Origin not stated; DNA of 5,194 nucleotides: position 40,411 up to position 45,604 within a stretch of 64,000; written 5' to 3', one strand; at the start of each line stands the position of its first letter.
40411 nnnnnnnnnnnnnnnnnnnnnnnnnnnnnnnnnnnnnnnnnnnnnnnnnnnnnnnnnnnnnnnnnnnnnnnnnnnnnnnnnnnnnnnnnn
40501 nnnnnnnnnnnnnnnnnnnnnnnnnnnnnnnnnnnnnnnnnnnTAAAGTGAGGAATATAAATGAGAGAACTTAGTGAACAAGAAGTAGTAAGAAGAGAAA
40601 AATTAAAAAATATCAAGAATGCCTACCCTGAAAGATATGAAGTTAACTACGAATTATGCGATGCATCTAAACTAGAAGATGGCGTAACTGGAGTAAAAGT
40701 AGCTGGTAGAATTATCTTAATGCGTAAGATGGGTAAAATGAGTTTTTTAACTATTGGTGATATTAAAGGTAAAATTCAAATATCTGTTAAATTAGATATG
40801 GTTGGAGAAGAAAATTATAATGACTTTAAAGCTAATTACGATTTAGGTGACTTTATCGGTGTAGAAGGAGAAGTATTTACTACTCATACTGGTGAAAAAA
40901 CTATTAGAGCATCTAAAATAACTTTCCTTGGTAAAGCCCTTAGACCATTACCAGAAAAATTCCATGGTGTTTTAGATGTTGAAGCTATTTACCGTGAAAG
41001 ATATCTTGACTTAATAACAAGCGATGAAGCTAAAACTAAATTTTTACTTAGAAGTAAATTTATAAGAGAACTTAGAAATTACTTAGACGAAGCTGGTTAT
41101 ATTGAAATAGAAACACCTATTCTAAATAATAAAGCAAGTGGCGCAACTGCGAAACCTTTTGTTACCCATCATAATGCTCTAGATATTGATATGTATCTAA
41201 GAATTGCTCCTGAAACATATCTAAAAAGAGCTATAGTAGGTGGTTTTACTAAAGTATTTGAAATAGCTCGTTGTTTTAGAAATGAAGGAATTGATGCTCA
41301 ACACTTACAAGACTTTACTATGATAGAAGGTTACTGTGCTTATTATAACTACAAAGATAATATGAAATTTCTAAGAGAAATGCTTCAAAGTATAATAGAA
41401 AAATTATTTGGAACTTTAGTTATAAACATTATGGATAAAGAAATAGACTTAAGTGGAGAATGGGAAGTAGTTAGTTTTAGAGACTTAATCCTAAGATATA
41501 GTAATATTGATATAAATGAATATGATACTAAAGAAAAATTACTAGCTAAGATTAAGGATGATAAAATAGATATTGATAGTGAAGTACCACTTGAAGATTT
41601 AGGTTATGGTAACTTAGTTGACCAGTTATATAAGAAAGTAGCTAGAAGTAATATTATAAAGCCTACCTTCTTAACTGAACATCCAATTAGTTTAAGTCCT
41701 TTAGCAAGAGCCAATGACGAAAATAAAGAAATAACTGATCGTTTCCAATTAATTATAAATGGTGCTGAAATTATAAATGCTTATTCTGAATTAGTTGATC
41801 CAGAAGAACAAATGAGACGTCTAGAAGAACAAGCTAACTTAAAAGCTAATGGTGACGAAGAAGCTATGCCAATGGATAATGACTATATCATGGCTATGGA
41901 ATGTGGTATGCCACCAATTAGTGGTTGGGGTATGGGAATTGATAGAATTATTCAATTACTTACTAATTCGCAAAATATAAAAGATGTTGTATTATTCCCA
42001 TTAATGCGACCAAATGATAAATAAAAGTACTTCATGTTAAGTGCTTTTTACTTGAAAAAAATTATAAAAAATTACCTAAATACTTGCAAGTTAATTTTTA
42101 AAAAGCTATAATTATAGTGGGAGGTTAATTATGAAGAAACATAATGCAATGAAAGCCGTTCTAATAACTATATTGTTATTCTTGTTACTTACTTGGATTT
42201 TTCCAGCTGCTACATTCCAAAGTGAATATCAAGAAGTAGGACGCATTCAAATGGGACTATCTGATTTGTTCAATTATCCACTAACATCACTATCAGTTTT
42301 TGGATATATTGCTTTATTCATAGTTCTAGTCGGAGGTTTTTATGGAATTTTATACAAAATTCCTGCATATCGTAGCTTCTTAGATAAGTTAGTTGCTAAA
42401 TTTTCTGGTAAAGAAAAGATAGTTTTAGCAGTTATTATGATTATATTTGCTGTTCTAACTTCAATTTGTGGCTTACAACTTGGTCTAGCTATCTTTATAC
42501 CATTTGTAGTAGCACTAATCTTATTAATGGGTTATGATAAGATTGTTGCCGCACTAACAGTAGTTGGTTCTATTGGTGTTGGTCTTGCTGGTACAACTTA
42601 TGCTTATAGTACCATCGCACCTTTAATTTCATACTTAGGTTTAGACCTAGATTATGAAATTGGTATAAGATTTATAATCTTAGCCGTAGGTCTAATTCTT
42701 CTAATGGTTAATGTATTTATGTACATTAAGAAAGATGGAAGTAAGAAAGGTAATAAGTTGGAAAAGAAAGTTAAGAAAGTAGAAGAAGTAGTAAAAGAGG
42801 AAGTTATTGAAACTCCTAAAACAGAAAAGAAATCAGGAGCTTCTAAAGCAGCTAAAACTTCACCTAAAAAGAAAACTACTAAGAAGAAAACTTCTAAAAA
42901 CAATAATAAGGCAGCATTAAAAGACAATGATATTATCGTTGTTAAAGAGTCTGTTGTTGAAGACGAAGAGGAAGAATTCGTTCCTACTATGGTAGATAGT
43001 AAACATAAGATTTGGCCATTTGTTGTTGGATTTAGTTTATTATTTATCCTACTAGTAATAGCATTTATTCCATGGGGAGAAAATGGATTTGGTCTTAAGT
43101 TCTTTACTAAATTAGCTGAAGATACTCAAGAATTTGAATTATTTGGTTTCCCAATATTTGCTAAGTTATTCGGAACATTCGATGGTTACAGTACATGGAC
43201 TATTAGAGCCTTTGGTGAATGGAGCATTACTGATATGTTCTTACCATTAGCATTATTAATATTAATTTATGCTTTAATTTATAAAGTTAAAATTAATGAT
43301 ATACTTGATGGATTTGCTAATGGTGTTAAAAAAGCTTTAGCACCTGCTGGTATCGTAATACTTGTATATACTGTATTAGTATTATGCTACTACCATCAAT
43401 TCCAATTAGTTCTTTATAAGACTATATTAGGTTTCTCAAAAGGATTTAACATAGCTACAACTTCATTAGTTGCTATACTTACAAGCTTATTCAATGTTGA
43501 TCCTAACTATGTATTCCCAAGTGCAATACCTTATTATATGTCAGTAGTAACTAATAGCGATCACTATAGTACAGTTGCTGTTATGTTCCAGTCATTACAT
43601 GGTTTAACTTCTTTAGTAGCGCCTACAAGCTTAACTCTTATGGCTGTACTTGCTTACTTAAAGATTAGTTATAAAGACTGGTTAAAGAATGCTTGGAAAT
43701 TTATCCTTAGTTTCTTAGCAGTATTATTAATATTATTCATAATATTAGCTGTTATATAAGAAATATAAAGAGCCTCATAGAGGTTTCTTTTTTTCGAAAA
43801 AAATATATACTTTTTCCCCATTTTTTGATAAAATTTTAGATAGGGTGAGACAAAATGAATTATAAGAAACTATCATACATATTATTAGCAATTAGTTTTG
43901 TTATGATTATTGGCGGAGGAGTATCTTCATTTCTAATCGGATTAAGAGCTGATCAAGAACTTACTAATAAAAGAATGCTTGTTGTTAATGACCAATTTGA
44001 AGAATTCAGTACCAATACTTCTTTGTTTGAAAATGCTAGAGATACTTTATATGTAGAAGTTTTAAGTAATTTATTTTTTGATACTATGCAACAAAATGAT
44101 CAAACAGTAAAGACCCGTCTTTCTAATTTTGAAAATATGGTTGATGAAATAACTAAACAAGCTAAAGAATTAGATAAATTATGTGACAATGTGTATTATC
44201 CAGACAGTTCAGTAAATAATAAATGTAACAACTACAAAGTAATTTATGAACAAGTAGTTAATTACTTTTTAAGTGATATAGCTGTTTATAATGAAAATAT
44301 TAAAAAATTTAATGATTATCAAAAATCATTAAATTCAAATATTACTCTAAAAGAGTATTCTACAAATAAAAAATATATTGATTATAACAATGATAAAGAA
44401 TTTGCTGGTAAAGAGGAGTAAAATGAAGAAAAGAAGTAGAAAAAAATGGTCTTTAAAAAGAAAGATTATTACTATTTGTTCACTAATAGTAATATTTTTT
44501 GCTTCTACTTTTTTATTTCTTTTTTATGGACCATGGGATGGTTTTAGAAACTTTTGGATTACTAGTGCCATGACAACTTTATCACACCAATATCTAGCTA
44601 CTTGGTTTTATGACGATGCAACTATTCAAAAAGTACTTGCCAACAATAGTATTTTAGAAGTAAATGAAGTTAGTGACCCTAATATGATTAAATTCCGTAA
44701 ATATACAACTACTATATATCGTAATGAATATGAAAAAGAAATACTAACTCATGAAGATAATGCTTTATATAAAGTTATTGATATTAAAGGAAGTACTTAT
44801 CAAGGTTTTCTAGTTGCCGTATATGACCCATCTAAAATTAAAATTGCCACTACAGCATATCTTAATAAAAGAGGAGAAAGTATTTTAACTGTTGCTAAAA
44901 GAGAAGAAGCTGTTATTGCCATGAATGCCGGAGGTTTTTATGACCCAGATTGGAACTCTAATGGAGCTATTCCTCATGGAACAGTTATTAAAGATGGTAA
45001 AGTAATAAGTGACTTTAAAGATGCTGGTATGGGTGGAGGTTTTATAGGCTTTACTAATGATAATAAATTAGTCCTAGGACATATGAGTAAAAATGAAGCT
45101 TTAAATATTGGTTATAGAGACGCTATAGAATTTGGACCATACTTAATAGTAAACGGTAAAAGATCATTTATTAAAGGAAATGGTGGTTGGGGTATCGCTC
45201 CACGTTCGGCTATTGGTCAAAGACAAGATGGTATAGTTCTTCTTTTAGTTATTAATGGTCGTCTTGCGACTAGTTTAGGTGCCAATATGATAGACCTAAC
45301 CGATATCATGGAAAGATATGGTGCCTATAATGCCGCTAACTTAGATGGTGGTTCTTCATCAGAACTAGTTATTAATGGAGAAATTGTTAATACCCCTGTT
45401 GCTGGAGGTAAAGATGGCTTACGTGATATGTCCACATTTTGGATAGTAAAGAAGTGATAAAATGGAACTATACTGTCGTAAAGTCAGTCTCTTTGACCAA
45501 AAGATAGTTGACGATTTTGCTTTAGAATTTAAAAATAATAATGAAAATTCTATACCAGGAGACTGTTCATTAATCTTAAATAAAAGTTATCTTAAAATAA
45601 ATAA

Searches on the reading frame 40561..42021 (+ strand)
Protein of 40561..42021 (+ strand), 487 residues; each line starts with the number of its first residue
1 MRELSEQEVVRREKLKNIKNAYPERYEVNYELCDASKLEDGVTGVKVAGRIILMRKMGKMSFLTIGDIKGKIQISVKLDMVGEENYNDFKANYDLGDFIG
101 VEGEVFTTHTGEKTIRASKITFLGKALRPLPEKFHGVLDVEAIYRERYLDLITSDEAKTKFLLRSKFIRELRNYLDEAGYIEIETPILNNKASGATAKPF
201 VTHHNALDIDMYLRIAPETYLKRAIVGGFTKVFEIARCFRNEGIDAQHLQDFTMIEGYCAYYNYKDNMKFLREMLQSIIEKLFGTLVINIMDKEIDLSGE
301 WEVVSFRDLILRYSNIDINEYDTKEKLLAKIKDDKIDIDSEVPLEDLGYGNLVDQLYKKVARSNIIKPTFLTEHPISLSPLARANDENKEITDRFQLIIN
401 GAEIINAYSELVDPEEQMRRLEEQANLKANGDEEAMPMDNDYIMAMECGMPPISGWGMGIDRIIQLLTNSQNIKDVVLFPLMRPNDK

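Call 48: search_protein_families(library=pfam, proteins=[window:40561-42021:+], max_evalue=0.00001)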
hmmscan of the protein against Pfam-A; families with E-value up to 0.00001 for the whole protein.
window:40561-42021:+ (487 aa): 3 families
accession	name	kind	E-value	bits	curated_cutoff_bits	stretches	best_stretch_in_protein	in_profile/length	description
PF00152.25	tRNA-synt_2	-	3.5e-81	273.1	25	1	141-482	3-307/308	tRNA synthetases class II (D, K and N)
PF01336.31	tRNA_anti-codon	-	7.1e-14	51.9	27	1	45-122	1-74/75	OB-fold nucleic acid binding domain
PF01409.25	tRNA-synt_2d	-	4.4e-10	39.9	19.8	1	230-285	103-156/246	tRNA synthetases class II core domain (F)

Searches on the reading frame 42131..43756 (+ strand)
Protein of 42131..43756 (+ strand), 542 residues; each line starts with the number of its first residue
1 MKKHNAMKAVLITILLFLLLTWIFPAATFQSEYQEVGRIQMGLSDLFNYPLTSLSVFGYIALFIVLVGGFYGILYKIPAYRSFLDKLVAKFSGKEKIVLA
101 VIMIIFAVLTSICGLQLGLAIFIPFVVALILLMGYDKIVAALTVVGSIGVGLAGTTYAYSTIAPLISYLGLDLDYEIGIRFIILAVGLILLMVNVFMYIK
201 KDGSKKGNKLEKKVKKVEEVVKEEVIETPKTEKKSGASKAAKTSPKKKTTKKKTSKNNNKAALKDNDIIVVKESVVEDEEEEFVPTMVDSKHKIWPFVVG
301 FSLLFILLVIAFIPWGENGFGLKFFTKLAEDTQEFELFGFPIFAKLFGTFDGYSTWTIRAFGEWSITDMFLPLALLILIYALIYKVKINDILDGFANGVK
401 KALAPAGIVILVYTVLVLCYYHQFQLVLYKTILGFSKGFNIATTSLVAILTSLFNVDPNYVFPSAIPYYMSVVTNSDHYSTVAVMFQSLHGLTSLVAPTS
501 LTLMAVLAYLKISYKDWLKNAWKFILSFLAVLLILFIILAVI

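Call 48: search_protein_families(library=pfam, proteins=[window:42131-43756:+], max_evalue=0.00001)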
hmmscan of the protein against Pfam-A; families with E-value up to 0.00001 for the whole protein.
window:42131-43756:+ (542 aa): 1 family
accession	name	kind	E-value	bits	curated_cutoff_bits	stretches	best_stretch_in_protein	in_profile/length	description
PF03606.21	DcuC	-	4.4e-24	85.3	23.1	2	27-226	45-244/461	C4-dicarboxylate anaerobic carrier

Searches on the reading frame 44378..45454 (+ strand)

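Call 48: search_protein_families(library=pfam, proteins=[window:44378-45454:+], max_evalue=0.00001)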
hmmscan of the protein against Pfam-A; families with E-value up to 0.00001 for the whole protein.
window:44378-45454:+ (359 aa): 1 family
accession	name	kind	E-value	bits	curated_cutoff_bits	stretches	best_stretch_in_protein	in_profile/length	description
PF09992.14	NAGPA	-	9.8e-42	143.5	25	1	177-357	2-168/169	Phosphodiester glycosidase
